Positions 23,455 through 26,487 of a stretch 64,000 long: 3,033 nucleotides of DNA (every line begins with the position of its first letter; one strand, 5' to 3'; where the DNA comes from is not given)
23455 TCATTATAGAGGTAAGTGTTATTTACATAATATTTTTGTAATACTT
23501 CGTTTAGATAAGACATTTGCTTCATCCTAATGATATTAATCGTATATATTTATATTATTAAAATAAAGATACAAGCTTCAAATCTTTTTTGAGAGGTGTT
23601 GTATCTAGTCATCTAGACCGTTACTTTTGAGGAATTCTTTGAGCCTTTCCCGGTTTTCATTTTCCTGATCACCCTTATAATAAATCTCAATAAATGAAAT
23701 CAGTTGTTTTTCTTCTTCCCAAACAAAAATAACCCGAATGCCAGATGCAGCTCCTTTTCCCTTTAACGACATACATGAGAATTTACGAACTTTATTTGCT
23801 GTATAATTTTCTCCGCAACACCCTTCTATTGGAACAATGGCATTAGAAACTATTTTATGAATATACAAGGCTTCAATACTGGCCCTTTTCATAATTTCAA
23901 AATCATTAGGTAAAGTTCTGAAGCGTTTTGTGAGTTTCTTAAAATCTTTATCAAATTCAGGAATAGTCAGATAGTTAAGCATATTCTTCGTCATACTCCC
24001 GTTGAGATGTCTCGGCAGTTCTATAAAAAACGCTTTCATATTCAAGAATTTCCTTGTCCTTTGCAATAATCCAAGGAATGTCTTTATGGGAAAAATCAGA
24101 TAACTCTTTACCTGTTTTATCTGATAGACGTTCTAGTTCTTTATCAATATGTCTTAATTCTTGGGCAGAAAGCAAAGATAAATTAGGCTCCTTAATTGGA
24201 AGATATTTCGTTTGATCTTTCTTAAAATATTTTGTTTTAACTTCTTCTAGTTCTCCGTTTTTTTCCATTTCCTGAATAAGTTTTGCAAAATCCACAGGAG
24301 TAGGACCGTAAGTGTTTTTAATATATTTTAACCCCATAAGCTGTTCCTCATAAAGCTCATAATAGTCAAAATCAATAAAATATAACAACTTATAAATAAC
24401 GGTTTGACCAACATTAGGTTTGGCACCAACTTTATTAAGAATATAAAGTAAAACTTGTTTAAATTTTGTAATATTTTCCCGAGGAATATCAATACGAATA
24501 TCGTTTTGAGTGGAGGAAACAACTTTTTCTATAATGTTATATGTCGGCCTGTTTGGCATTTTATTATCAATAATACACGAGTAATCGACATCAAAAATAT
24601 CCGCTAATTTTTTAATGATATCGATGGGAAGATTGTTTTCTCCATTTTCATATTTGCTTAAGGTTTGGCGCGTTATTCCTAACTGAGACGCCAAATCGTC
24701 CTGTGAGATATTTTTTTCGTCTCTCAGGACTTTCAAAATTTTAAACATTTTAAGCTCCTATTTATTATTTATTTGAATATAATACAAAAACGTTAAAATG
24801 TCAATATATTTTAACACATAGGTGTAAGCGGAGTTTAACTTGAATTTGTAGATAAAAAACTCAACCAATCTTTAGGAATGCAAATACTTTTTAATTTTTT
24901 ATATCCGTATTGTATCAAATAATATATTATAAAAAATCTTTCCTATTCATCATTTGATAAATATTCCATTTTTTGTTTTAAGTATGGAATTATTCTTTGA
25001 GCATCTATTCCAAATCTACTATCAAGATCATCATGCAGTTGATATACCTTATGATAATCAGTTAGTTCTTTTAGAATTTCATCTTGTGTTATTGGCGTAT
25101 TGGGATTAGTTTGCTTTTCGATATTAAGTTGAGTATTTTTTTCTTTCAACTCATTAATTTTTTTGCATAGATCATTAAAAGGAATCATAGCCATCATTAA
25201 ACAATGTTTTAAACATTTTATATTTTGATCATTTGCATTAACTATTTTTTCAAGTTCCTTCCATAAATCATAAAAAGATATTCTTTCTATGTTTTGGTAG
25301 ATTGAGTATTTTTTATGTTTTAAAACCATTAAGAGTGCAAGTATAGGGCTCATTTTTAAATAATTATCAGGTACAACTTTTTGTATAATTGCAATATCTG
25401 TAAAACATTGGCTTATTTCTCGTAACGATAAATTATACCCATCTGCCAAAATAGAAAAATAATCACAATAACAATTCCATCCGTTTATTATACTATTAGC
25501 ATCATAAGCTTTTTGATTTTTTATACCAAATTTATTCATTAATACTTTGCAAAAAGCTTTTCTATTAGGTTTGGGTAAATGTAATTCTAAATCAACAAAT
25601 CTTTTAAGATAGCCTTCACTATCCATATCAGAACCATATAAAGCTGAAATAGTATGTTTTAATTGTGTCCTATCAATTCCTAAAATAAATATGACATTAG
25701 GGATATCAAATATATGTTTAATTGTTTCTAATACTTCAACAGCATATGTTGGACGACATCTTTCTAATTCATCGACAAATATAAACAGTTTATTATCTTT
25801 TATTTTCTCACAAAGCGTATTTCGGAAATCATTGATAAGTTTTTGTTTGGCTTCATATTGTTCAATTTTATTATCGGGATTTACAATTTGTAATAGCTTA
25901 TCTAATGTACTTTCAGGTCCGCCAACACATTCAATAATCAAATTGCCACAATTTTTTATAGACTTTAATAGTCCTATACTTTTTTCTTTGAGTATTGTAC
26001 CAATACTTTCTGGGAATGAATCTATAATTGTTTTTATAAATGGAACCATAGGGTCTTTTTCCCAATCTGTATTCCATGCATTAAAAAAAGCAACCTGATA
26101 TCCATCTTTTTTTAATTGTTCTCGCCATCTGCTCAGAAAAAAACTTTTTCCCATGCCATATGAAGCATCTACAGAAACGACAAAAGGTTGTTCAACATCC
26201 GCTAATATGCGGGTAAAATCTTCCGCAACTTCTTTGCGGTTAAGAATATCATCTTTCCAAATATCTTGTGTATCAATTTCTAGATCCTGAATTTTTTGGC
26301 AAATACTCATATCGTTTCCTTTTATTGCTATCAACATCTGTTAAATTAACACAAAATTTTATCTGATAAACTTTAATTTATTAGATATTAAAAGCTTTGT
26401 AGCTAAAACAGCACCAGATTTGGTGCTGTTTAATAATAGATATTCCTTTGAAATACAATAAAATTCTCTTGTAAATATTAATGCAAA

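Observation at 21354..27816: AT-rich genomic island of about 6.4 kb abutting tRNA-Lys(TTT), packed with defence/addiction genes and an IS3 element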

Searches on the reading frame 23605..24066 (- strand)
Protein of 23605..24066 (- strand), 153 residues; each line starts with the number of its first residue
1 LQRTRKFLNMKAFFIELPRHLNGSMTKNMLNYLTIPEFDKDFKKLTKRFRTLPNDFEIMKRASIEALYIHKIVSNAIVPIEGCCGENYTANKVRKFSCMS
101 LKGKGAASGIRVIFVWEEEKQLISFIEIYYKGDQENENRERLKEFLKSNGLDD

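Call 6: search_protein_families(library=pfam, proteins=[window:23605-24066:-], max_evalue=0.01)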
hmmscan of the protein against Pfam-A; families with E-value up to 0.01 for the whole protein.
window:23605-24066:- (153 aa): 0 families

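Call 7: search_protein_families(library=padloc, proteins=[window:23605-24066:-], max_evalue=0.01)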
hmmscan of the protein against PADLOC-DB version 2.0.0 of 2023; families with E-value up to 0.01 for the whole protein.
window:23605-24066:- (153 aa): 0 families

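Call 38: search_protein_families(library=pfam, proteins=[window:23605-23982:-], max_evalue=10)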
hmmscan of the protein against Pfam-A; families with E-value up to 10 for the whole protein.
window:23605-23982:- (125 aa): 1 family
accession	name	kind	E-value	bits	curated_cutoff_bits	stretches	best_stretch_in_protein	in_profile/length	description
PF01077.27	NIR_SIR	-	0.011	15.6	27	1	80-124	97-144/158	Nitrite and sulphite reductase 4Fe-4S domain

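Call 39: search_protein_families(library=ncbifam, proteins=[window:23605-23982:-], max_evalue=0.1)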
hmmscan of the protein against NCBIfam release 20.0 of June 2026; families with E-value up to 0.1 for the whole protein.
window:23605-23982:- (125 aa): 0 families

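Call 42: find_homologous_proteins(query=window:23605-23982:-, max_evalue=0.001)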
Query window:23605-23982:- (125 aa): 189 proteins with E <= 0.001 among 193 candidates; the best 120 are listed.
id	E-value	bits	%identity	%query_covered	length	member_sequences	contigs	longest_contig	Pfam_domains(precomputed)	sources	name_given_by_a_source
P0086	1.4e-76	272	98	100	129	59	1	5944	-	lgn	-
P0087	2.5e-51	191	69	97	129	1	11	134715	-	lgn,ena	-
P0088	2.8e-48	181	65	94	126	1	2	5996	-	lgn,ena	-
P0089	3.1e-48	181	66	97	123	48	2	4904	-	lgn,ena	-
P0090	9.7e-47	176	66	94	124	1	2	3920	-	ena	-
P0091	1.1e-46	176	62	97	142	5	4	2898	-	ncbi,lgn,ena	-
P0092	1.5e-46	175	67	97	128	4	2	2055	-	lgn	-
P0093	2.0e-46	175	64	97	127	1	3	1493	-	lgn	-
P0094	9.4e-46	173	66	96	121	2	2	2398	-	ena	-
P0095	1.2e-45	172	64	97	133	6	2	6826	-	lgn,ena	-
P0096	1.7e-45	172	64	97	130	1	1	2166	-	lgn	-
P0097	3.0e-45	171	66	96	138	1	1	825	-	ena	-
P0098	4.0e-45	171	64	96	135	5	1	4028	-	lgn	-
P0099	6.4e-45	170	64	94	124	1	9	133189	-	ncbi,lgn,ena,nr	ncbi:MAG: hypothetical protein IJ529_01075 [Alphaproteobacteria bacterium]|nr:hypothetical protein [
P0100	1.1e-44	169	64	96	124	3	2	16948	-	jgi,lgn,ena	jgi:mRNA-degrading endonuclease RelE of RelBE toxin-antitoxin system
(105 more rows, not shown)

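Call 44: search_solved_structures(query=A2, max_evalue=10, show_alignments=1)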
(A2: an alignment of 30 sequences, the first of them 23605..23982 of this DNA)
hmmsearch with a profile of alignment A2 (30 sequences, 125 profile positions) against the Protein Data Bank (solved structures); distinct sequences matched with E-value up to 10: 11.
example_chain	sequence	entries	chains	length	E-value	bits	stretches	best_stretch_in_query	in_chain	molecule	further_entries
5ja9_C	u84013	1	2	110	0.0014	21.8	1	74-121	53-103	Toxin HigB-2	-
5ja8_A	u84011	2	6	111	0.0014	21.8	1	74-121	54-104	Toxin HigB-2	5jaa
8a0x_C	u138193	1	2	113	0.0015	21.7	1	74-121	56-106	Toxin HigB-2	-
9tv9_C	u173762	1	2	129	0.0019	21.4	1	74-121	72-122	Toxin HigB-2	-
5mje_A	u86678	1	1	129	0.002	21.3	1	74-121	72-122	Cytotoxic translational repressor of toxin-antitoxin stability system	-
1a92_A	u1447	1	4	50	0.13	15.5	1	7-29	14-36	DELTA ANTIGEN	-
1by0_A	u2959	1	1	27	0.15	15.2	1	7-29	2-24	PROTEIN (HEPATITIS DELTA ANTIGEN)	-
7ecv_I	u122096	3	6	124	0.36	14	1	27-73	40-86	AcrIF14 | AcrF14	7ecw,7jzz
7du0_A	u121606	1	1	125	0.39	13.9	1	28-73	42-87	AcrIF14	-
1zu4_A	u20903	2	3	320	2.3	11.4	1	7-52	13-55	ftsY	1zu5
2guv_A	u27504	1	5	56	9.7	9.4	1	8-34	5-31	Major outer membrane lipoprotein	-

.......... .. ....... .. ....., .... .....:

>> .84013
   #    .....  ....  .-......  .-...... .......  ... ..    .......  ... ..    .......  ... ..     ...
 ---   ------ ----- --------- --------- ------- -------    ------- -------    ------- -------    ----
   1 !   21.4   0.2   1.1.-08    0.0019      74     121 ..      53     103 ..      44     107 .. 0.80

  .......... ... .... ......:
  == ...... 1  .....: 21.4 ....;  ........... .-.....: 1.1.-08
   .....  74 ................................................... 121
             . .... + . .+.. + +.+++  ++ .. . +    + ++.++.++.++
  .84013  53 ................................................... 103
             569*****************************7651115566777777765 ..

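Call 51: predict_structure(alignment_id=A2)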
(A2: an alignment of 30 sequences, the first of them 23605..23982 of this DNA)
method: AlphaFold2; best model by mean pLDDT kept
length: 125 residues; sequences in the alignment: 30
mean_pLDDT: 93.3   pTM: 0.87
mean pLDDT of the five models: 93.3, 93.3, 92.8, 92.7, 92.1
residues with pLDDT >= 90: 103; 70-90: 19; 50-70: 3; < 50: 0
segments of 3 or more residues with pLDDT < 50: none
pLDDT, mean of each block of 10 residues (from residue 1): 96 97 96 96 94 95 93 77 96 97 91 96 84
secondary structure, 60 per line:
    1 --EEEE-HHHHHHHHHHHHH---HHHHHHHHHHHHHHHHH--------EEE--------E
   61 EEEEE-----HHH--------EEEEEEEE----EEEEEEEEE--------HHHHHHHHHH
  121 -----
elements in order: E3-6 H8-20 H24-40 E49-51 E60-65 E82-89 E94-102 H111-120

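Call 54: fold_search(model_id=the predicted structure, library=pdb)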
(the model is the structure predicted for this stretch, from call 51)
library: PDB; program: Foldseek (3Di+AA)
matches with E <= 10: 591; with E <= 0.001: 0
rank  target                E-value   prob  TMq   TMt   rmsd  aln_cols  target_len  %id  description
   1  1wmi_A                1.2e-03  1.00  0.50  0.67   4.7       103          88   13  Crystal structure of archaeal RelE-RelB complex from Pyrococcus horikoshii OT3 (released 2005-03-15)
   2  8a0x_C                3.0e-03  1.00  0.51  0.57   5.0       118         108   18  Crystal structure of the HigB2-HigA2 tetramer in complex with operator DNA (released 2023-05-03)
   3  8a0x_D                4.4e-03  1.00  0.53  0.58   4.7       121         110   20  Crystal structure of the HigB2-HigA2 tetramer in complex with operator DNA (released 2023-05-03)
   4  2otr_MODEL_1_A        7.4e-03  1.00  0.48  0.63   4.2       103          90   16  Solution Structure of Conserved Hypothetical Protein HP0892 from Helicobacter pylori (released 2007-12-18)
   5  9lew_B                1.2e-02  0.98  0.44  0.56   4.3       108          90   16  The crystal structure of DinJ-YafQ complex from Vibrio cholerae (released 2025-07-30)
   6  4ml0_B                1.2e-02  0.97  0.44  0.56   4.4       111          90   13  Crystal structure of E.coli DinJ-YafQ complex (released 2014-06-25)
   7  5mje_A                1.3e-02  0.99  0.52  0.58   5.0       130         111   18  Crystal structure of the HigB2 toxin in complex with Nb8 (released 2017-04-05)
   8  4q2u_B                1.3e-02  0.97  0.44  0.56   4.4       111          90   13  Crystal structure of the E. coli DinJ-YafQ toxin-antitoxin complex (released 2014-06-11)
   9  2khe_MODEL_1_A        1.5e-02  1.00  0.53  0.72   3.8       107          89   13  Solution Structure of the Bacterial Toxin Rele from Thermus Thermophilus HB8 (released 2010-03-31)
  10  5ja8_C                1.5e-02  0.99  0.54  0.60   4.1       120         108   19  Crystal structure of the HigB2 toxin in complex with Nb2 (released 2017-04-05)
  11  4lsy_A                1.5e-02  0.98  0.46  0.61   4.9       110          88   12  Crystal structure of copper-bound L66S mutant toxin from Helicobacter pylori (released 2014-02-05)
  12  5ja8_E                1.6e-02  0.99  0.53  0.60   4.5       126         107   17  Crystal structure of the HigB2 toxin in complex with Nb2 (released 2017-04-05)
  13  5ja9_D                1.7e-02  1.00  0.54  0.65   3.6       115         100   16  Crystal structure of the HigB2 toxin in complex with Nb6 (released 2017-04-05)
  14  9g12_B                2.0e-02  1.00  0.51  0.71   3.6       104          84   10  Mycobacterium tuberculosis RelBE1 toxin-antitoxin system; rv1247c (relB1 antitoxin), rv1246c (relE1 toxin) (released 2025-12-17)
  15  5ja9_C                2.0e-02  0.99  0.53  0.63   4.4       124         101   18  Crystal structure of the HigB2 toxin in complex with Nb6 (released 2017-04-05)
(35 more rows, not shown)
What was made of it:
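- On Panacea (PanA) toxin-antitoxin pair: The toxin has a RelE/HigB2 fold (calls 44, 54).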

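Call 55: find_encoding_contigs(protein=P0087, flank=8000, max_places=4)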
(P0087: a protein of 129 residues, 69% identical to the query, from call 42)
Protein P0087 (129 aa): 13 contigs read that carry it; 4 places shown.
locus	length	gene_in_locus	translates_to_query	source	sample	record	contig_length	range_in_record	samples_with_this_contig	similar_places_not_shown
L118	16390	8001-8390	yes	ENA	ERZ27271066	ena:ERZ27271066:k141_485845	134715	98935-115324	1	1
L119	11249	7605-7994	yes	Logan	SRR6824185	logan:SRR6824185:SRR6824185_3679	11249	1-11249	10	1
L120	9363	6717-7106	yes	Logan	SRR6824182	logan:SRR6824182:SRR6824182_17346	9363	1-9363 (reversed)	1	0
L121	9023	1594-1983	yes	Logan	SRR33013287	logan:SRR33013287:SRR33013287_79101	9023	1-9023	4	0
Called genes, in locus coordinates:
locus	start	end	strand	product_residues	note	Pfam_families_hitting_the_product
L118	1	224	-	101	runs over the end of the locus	-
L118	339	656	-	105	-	-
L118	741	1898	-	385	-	-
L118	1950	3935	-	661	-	-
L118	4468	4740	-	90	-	-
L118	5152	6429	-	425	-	PF03237:Terminase_6N, PF04466:Terminase_3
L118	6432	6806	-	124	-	PF03592:Terminase_2 (weak)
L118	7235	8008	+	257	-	PF01381:HTH_3, PF12844:HTH_19, PF13412:HTH_24 (faint), PF13443:HTH_26, PF13560:HTH_31, PF13274:SocA_Panacea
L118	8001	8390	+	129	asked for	-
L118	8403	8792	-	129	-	PF19889:DUF6362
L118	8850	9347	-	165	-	-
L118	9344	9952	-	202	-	-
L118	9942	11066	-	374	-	PF19808:DUF6291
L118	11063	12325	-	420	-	-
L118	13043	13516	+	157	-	PF01381:HTH_3 (faint)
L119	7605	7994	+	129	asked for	-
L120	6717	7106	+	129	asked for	-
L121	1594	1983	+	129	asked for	-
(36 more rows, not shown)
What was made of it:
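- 23975..24748 (-): HTH-Panacea (PanA-type) antitoxin (257 aa). It overlaps the toxin gene by 8 bp. A promoter-like site lies at 24804-24776. The same two-gene cassette occurs inside a prophage, with the toxin 69% identical (call 55).
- On Panacea (PanA) toxin-antitoxin pair: The cassette recurs elsewhere (call 55).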

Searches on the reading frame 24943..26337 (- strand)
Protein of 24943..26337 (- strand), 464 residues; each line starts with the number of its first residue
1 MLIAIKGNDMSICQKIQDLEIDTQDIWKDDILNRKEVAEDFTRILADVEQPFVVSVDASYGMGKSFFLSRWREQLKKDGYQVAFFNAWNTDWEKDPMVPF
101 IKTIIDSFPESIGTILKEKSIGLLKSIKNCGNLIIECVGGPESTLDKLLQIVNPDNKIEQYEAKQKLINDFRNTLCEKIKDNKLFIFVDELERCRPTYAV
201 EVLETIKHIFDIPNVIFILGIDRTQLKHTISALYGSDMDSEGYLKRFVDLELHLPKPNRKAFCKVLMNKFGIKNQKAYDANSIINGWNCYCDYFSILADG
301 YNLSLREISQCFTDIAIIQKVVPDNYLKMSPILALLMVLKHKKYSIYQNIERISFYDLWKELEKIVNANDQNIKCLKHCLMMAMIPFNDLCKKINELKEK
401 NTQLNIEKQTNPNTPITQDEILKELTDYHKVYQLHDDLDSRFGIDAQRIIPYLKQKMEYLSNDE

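Call 6: search_protein_families(library=pfam, proteins=[window:24943-26337:-], max_evalue=0.01)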
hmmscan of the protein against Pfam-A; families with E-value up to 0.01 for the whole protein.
window:24943-26337:- (464 aa): 5 families
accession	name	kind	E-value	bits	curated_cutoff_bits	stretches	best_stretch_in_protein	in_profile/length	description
PF07693.20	KAP_NTPase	-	5.8e-38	131.3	20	1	34-321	1-292/293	KAP family P-loop domain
PF24883.2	NPHP3_N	-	0.00025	21.7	24.8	0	40-106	11-77/164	Nephrocystin 3, N-terminal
PF13191.12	AAA_16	-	0.00093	20.2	32.6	1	60-197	33-147/167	AAA ATPase domain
PF25199.1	nSTAND_NTPase5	-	0.0056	17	34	0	25-88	13-79/145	Novel STAND NTPase 5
PF13401.12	AAA_22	-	0.0068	17.2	27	0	59-212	13-110/130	AAA domain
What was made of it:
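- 24943..26337 (-): KAP-family P-loop NTPase (464 aa), matching the PADLOC candidate single-gene defence system PDC-S20. Pfam KAP_NTPase 5.8e-38 (call 6).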

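Call 7: search_protein_families(library=padloc, proteins=[window:24943-26337:-], max_evalue=0.01)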
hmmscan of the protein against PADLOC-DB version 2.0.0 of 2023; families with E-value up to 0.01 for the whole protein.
window:24943-26337:- (464 aa): 7 families
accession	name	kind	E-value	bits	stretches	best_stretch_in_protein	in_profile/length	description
PDLC04959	PDC-S20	-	1.3e-99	332.8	1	15-439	4-441/464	-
PDLC04956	PDC-S20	-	5.4e-43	146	2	158-406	156-417/450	-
PDLC04957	PDC-S20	-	3.8e-35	120.2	1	28-380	4-374/446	-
PDLC04958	PDC-S20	-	1.7e-26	91.6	1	30-334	4-326/458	-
PDLC02361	PifA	-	2.4e-17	60.8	1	30-352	17-348/720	PifA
PDLC02210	QatA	-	1.9e-12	44.5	1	151-274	174-297/593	-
PDLC02209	QatA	-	2.3e-12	44.3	2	162-228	179-248/646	-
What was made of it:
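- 24943..26337 (-): PADLOC PDC-S20 1.3e-99 (call 7).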

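Call 39: search_protein_families(library=ncbifam, proteins=[window:24943-26337:-], max_evalue=0.1)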
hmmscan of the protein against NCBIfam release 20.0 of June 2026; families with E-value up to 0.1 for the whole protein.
window:24943-26337:- (464 aa): 2 families
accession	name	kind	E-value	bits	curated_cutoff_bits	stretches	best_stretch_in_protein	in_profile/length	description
NF041923.1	QatA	equivalog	3.7e-13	49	600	1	30-231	11-250/628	Qat anti-phage system ATPase QatA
TIGR00482.1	TIGR00482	equivalog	0.011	15.8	112.45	1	145-224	26-105/194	nicotinate (nicotinamide) nucleotide adenylyltransferase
